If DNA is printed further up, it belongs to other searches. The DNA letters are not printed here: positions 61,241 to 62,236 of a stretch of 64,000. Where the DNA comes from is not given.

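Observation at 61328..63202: Bacterial thaumatin-like (PR-5) domain fused to PKD, an Ig-like domain, an unknown domain and a T9SS sorting signal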

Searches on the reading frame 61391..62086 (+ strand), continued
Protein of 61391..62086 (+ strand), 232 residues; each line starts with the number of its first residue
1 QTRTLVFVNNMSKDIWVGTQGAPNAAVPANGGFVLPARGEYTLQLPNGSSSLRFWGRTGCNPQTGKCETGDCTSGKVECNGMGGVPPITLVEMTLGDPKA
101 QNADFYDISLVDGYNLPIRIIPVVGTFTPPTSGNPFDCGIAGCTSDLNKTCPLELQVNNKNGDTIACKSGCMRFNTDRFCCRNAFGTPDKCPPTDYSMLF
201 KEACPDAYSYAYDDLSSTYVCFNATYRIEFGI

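Call 25: search_protein_families(library=pfam, proteins=[L009:2237-3958:+, L014:5935-7632:+, L018:1551-2765:+, L054:5875-7248:+, L058:17-2650:+, L067:5896-8277:+, L005:5800-7044:+, L010:734-2272:+, L017:5932-7131:+, L025:5884-7383:+], max_evalue=0.001)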
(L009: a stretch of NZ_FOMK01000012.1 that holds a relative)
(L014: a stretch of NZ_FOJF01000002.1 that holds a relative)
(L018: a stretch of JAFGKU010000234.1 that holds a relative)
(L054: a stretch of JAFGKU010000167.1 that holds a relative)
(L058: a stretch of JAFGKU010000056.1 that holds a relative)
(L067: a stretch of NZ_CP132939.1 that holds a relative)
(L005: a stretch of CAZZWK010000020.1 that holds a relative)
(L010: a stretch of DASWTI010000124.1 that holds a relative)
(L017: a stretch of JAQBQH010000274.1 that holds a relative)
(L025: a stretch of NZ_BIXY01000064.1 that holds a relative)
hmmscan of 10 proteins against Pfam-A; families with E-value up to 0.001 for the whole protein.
L009:2237-3958:+ (573 aa): 6 families
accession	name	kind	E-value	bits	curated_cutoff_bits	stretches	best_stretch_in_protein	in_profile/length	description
PF00314.23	Thaumatin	-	3.2e-69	233.2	27.4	1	29-257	1-208/209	Thaumatin family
PF03422.21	CBM_6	-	7.5e-37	126.9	28.9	1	361-481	1-125/125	Carbohydrate binding module (family 6)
PF18099.7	CBM_35_2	-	2.6e-14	53.7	23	1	371-478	5-111/112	Carbohydrate binding module (family 35)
PF18962.6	Por_Secre_tail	-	1.1e-10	42.1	27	1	504-568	1-70/75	Secretion system C-terminal sorting domain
PF03995.18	Inhibitor_I36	-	0.00015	22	21.1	0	268-323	15-65/69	Peptidase inhibitor family I36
PF00030.24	Crystall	-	0.00089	19.8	25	0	267-326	3-57/82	Beta/Gamma crystallin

L014:5935-7632:+ (565 aa): 5 families
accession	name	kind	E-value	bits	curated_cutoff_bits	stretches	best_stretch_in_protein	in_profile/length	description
PF00314.23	Thaumatin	-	6.4e-69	232.2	27.4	1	29-257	1-208/209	Thaumatin family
PF03422.21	CBM_6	-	3.8e-35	121.3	28.9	1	358-478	1-125/125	Carbohydrate binding module (family 6)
PF18099.7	CBM_35_2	-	4.2e-14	53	23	1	371-475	8-111/112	Carbohydrate binding module (family 35)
PF18962.6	Por_Secre_tail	-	4.1e-12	46.6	27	1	496-559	1-69/75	Secretion system C-terminal sorting domain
PF00030.24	Crystall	-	0.00052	20.5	25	0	265-304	44-81/82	Beta/Gamma crystallin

L018:1551-2765:+ (404 aa): 3 families
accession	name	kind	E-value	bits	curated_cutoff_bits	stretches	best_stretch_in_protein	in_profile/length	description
PF00314.23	Thaumatin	-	3.1e-62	210.4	27.4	1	28-245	1-207/209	Thaumatin family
PF00754.31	F5_F8_type_C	-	2.7e-20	73.2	28.2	1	274-384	4-125/127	F5/8 type C domain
PF22633.2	F5_F8_type_C_2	-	2.8e-20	73.2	27.8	1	287-369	2-91/91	NedA-like, galactose-binding domain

L054:5875-7248:+ (457 aa): 5 families
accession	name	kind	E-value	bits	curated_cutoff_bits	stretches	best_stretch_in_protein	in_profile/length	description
PF00314.23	Thaumatin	-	7.9e-41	140.5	27.4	1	80-215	76-208/209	Thaumatin family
PF03422.21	CBM_6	-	1.6e-29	103.1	28.9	1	340-456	1-125/125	Carbohydrate binding module (family 6)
PF18099.7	CBM_35_2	-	8.1e-10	39.2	23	1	355-452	12-110/112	Carbohydrate binding module (family 35)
PF00030.24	Crystall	-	9.8e-07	29.3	25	0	289-327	2-40/82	Beta/Gamma crystallin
PF03995.18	Inhibitor_I36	-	4.7e-05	23.7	21.1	1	291-330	15-53/69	Peptidase inhibitor family I36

L058:17-2650:+ (877 aa): 7 families
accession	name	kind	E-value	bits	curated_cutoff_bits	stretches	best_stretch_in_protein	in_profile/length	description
PF03422.21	CBM_6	-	1.5e-100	332.7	28.9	3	367-483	1-124/125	Carbohydrate binding module (family 6)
PF18099.7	CBM_35_2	-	4.2e-45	152.8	23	3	528-631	5-110/112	Carbohydrate binding module (family 35)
PF00314.23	Thaumatin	-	4.4e-41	141.3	27.4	1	65-200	76-208/209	Thaumatin family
PF00722.28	Glyco_hydro_16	-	4.3e-20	72.3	22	1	709-872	28-174/175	Glycosyl hydrolases family 16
PF24108.1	DUF7383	-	3e-11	44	27.9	1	389-473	20-107/123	Family of unknown function (DUF7383)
PF16990.11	CBM_35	-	1.7e-07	32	28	1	376-481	12-117/121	Carbohydrate binding module (family 35)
PF03935.22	SKN1_KRE6_Sbg1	-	5e-05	22.4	30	0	800-876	376-450/501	Beta-glucan synthesis-associated protein SKN1/KRE6/Sbg1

L067:5896-8277:+ (793 aa): 2 families
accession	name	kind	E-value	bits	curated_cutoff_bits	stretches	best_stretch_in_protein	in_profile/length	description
PF00314.23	Thaumatin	-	1.3e-56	192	27.4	1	44-267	1-209/209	Thaumatin family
PF07081.18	DUF1349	-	6.7e-07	29.6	32.4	1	654-791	39-175/179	Protein of unknown function (DUF1349)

L005:5800-7044:+ (414 aa): 2 families
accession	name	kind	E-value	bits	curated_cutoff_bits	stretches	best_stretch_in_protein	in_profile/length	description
PF00314.23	Thaumatin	-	3.4e-77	259.3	27.4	1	76-297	1-209/209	Thaumatin family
PF22184.2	CBM_56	-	4.7e-29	100.9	27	1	330-406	2-75/75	Carbohydrate binding module family 56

L010:734-2272:+ (512 aa): 4 families
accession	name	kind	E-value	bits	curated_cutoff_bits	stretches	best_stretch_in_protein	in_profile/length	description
PF00314.23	Thaumatin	-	5.2e-75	252.1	27.4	1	54-277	1-209/209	Thaumatin family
PF03422.21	CBM_6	-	5.1e-36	124.2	28.9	1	384-511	1-124/125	Carbohydrate binding module (family 6)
PF00041.27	fn3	-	1.3e-11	44.9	25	1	290-368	3-83/84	Fibronectin type III domain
PF18099.7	CBM_35_2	-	2e-09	37.9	23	1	397-509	8-111/112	Carbohydrate binding module (family 35)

L017:5932-7131:+ (399 aa): 4 families
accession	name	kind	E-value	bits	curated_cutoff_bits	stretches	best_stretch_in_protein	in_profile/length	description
PF00314.23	Thaumatin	-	5.3e-77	258.7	27.4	1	32-249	1-209/209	Thaumatin family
PF14200.12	RicinB_lectin_2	-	2.3e-55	185.7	25.6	3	295-384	2-89/89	Ricin-type beta-trefoil lectin domain-like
PF00652.28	Ricin_B_lectin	-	1.2e-18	67.9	29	1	259-394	2-126/126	Ricin-type beta-trefoil lectin domain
PF03498.20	CDtoxinA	-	2e-06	27.9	22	1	256-312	50-101/149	Cytolethal distending toxin A/C domain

L025:5884-7383:+ (499 aa): 3 families
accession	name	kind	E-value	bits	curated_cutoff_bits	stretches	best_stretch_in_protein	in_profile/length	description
PF00314.23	Thaumatin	-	2.3e-70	236.9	27.4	1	46-269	1-209/209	Thaumatin family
PF22184.2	CBM_56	-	2.8e-44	149.6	27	2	306-383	1-75/75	Carbohydrate binding module family 56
PF02922.24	CBM_48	-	0.00053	20.7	22.4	0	327-379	22-74/83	Carbohydrate-binding module 48 (Isoamylase N-terminal domain)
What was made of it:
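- Other prokaryotic TLPs are built like CAZymes: Chitinophaga thaumatin-CBM6-CTD; Ktedonobacteria thaumatin-CBM56; Spirochaetales thaumatin-3xCBM6-GH16 (call 25).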

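Call 28: predict_structure(alignment_id=A1)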
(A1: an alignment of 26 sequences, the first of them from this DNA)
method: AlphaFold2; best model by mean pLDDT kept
length: 232 residues; sequences in the alignment: 26
mean_pLDDT: 87.6   pTM: 0.86
mean pLDDT of the five models: 87.6, 86.0, 83.9, 82.8, 82.7
residues with pLDDT >= 90: 121; 70-90: 104; 50-70: 7; < 50: 0
segments of 3 or more residues with pLDDT < 50: none
pLDDT, mean of each block of 10 residues (from residue 1): 91 93 87 95 86 90 83 73 80 86 89 92 88 82 92 94 94 90 80 90 88 78 93 91
secondary structure, 60 per line:
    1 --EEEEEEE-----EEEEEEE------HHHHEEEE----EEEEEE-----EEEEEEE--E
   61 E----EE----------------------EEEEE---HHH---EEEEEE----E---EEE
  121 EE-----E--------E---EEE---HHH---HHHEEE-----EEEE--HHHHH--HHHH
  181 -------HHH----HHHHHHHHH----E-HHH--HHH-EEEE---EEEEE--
elements in order: E3-9 E15-21 H28-31 E32-35 E40-45 E51-57 E90-94 E104-109 E118-122 E141-143 E156-158 E164-167 H170-174 H177-180 H195-203 E219-222 E226-230
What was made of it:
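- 61391..62086 (+): Thaumatin / GH152-type domain, aa 22-253; 14 Cys, implying 7 disulfides. AF2 model pLDDT 87.6 (call 28).
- On Thaumatin family (Pfam PF00314 / InterPro IPR001938 / CAZy GH152): AF2 pLDDT 87.6, pTM 0.86 (call 28).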

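Call 31: search_solved_structures(query=window:61391-62086:+, max_evalue=1e-25, show_alignments=5)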
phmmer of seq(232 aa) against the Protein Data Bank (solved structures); distinct sequences matched with E-value up to 1e-25: 12.
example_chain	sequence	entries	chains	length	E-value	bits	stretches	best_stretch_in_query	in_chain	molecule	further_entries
3zs3_A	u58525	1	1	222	4.7e-52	180.3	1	5-224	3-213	THAUMATIN-LIKE PROTEIN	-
2ahn_A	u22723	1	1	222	4.1e-51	177.2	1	4-228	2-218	Thaumatin-like protein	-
7p20_A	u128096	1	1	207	1.6e-36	129.5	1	28-228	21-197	Pathogenesis-related 5 protein Jun a 3.0101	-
4l2j_A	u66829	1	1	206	6.5e-35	124.2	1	25-230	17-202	Osmotin: antifungal laticifer protein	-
2i0w_A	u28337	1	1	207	2e-32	116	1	25-230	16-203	Protein NP24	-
1du5_A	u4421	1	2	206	7.5e-32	114.1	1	25-229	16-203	ZEAMATIN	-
1pcv_A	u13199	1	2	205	2e-31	112.8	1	25-228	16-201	osmotin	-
1z3q_A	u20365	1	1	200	4.1e-31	111.7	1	25-230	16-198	Thaumatin-like Protein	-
4jru_A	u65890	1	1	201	1.2e-30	110.2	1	25-227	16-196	thaumatin-like protein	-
4l5h_A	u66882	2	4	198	3.8e-30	108.5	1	26-230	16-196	VVTL1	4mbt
1aun_A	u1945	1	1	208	4.7e-30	108.3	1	25-225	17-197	PR-5D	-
4bct_A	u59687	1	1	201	2.5e-29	105.9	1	25-229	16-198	THAUMATIN-LIKE PROTEIN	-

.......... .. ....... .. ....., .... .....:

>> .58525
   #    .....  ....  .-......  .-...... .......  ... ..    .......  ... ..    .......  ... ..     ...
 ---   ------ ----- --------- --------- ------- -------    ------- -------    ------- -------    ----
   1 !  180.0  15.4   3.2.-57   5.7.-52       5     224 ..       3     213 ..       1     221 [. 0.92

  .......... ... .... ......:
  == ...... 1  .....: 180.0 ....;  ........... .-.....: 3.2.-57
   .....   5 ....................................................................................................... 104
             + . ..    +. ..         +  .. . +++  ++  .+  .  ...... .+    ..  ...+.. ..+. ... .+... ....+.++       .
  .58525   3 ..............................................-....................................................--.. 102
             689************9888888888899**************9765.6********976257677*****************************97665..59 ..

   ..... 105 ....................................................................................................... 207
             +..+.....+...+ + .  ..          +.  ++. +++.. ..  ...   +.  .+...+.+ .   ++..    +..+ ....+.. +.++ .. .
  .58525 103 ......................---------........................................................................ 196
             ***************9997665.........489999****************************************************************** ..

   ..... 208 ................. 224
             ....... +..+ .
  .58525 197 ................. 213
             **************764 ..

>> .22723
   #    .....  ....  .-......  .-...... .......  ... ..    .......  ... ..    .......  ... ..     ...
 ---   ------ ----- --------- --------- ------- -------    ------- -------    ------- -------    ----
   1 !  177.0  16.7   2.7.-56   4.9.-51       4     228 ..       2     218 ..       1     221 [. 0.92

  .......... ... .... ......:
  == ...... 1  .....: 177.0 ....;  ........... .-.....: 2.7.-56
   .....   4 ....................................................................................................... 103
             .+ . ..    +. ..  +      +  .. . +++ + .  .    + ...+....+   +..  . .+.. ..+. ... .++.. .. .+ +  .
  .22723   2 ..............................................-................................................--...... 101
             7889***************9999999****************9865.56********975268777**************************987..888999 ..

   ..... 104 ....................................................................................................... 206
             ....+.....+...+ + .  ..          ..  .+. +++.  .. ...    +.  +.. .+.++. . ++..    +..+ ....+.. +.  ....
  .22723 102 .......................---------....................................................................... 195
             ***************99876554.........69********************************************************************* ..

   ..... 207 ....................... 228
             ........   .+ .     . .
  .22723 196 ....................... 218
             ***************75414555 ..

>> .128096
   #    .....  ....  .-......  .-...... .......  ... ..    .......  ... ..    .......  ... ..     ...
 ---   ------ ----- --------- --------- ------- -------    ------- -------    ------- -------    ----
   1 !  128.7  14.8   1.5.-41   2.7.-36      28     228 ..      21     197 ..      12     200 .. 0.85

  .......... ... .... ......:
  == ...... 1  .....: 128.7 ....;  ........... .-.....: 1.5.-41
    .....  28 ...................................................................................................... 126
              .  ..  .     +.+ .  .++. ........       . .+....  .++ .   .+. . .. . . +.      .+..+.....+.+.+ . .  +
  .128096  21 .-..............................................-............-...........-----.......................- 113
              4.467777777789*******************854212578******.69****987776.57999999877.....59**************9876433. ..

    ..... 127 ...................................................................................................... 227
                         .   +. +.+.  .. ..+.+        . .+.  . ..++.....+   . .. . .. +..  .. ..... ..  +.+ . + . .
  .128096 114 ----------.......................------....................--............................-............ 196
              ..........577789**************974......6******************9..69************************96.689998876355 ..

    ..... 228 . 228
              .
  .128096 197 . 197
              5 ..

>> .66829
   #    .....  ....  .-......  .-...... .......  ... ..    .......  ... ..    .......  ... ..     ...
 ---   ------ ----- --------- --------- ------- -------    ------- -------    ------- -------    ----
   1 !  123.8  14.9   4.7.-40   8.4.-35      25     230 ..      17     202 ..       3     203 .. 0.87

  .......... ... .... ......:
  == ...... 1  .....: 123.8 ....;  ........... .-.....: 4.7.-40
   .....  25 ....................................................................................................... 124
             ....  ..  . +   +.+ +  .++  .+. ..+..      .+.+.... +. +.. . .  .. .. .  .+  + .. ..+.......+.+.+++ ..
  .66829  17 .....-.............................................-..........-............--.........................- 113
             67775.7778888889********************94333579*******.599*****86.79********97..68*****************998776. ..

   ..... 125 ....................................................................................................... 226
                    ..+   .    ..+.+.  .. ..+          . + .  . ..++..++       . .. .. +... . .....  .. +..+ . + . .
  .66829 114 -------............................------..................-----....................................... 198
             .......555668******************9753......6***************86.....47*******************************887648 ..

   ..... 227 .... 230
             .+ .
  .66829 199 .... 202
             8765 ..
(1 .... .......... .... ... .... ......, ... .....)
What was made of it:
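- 61547..62032 (+): Span holding the five REDDD acidic-cleft residues: R74 (61547-61549), E113 (61664-61666), D128 (61709-61711), D133 (61724-61726), D235 (62030-62032). Mapped through the HMMER alignment to NP24-I (2i0w) and the other TLP structures (call 31).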

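Call 37: fold_search(model_id=the predicted structure, library=pdb)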
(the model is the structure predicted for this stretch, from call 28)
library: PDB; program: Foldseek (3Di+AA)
matches with E <= 10: 1054; with E <= 0.001: 32
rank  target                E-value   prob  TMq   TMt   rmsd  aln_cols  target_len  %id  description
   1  3zs3                  1.8e-24  1.00  0.86  0.89   2.3       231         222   40  High resolution structure of Mal d 2, the thaumatin like food allergen from apple (released 2012-07-11)
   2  2ahn                  3.9e-24  1.00  0.85  0.88   2.3       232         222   40  High resolution structure of a cherry allergen Pru av 2 (released 2006-10-10)
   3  7p20                  6.8e-19  1.00  0.75  0.85   2.7       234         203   38  High resolution structure of the Juniperus ashei allergen - Jun a 3 (released 2022-07-13)
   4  4jru                  7.7e-19  1.00  0.75  0.86   3.2       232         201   35  Structure of haze forming proteins in white wines: Vitis vinifera thaumatin-like proteins (released 2014-04-02)
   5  4l2j                  1.5e-18  1.00  0.75  0.85   2.8       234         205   38  Crystal Structure of Osmotin, an antifungal laticifer protein (released 2014-06-04)
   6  5x9m                  1.9e-18  1.00  0.75  0.84   3.0       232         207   30  Structure of hyper-sweet thaumatin (D21N) (released 2018-03-14)
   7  5yyp                  2.0e-18  1.00  0.76  0.84   2.9       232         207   30  Structure K137A thaumatin (released 2018-03-21)
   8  2i0w                  2.0e-18  1.00  0.75  0.83   3.3       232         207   37  Crystal structure analysis of NP24-I, a thaumatin-like protein (released 2007-07-24)
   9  7vcg                  2.1e-18  1.00  0.75  0.84   3.1       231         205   30  Thaumatin protected by alginate gel (released 2022-09-07)
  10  1pcv_A                2.6e-18  1.00  0.75  0.85   3.1       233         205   34  Crystal structure of osmotin, a plant antifungal protein (released 2004-02-17)
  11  1z3q                  2.7e-18  1.00  0.74  0.85   2.8       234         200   35  Resolution of the structure of the allergenic and antifungal banana fruit thaumatin-like protein at 1.7A (released 2006-01-24)
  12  1aun                  3.3e-18  1.00  0.75  0.83   3.1       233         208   33  PATHOGENESIS-RELATED PROTEIN 5D FROM NICOTIANA TABACUM (released 1998-03-04)
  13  4bct                  4.7e-18  1.00  0.75  0.86   2.6       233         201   34  Crystal structure of kiwi-fruit allergen Act d 2 (released 2013-10-16)
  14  6e0d                  5.0e-18  1.00  0.75  0.84   3.1       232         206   30  X-ray structure of a complex of thaumatin with xylene cyanol (released 2018-09-19)
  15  1thv                  5.3e-18  1.00  0.75  0.84   3.0       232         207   30  THE STRUCTURES OF THREE CRYSTAL FORMS OF THE SWEET PROTEIN THAUMATIN (released 1994-12-20)
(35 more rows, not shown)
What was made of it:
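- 61391..62086 (+): Foldseek TM 0.86/0.89 to 3zs3, with GH64 as a remote hit (call 37).
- On Thaumatin family (Pfam PF00314 / InterPro IPR001938 / CAZy GH152): Foldseek TM 0.86/0.89 to 3zs3, and more than 25 TLP structures at E<1e-13 (call 37).
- Closest known: Amycolatopsis rifamycinica thaumatin-like protein. Same: A bacterial TLP with the thaumatin fold (TM 0.76-0.80; call 37).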

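Call 61: find_encoding_contigs(protein=P0002, flank=5000, max_places=3)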
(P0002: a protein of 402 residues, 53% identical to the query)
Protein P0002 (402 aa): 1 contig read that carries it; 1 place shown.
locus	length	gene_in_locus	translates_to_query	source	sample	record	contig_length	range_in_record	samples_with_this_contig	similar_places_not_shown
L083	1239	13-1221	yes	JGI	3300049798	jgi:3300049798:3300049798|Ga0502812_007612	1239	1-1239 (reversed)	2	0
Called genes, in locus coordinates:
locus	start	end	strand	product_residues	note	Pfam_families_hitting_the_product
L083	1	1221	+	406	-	?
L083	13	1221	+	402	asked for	PF00314:Thaumatin, PF00652:Ricin_B_lectin, PF14200:RicinB_lectin_2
